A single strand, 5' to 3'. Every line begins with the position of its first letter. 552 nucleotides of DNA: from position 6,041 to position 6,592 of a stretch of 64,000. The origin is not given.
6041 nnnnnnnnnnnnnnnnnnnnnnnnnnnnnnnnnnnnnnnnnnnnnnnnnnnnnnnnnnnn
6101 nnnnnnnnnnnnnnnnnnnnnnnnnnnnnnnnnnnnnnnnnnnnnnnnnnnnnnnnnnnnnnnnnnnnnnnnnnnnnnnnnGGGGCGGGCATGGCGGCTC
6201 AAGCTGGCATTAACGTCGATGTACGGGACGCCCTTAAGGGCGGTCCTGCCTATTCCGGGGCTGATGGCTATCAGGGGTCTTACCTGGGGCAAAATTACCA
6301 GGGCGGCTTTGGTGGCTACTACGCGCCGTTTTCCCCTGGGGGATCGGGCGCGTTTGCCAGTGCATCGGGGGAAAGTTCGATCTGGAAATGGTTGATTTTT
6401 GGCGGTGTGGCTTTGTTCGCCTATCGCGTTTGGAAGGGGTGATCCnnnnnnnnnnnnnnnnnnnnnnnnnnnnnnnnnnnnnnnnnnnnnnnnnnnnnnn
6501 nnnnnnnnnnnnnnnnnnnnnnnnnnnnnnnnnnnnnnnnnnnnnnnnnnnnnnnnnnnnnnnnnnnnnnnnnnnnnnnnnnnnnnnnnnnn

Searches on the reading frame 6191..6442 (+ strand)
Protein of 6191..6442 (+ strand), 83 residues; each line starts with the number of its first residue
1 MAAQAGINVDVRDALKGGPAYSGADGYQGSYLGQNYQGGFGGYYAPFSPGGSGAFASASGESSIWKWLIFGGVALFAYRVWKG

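Call 3: search_protein_families(library=pfam, proteins=[window:6191-6442:+], max_evalue=1)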
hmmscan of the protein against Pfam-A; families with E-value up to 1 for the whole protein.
window:6191-6442:+ (83 aa): 0 families

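Call 4: search_protein_families(library=phrogs, proteins=[window:6191-6442:+], max_evalue=1)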
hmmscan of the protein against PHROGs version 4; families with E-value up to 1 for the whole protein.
window:6191-6442:+ (83 aa): 1 family
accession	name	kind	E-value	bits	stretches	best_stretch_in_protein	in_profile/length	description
phrog_29438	-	unknown function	0.11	13.5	1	20-81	60-121/132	-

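Call 7: search_protein_families(library=ncbifam, proteins=[window:6191-6439:+], max_evalue=10)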
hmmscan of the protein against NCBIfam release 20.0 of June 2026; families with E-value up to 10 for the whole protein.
window:6191-6439:+ (83 aa): 0 families
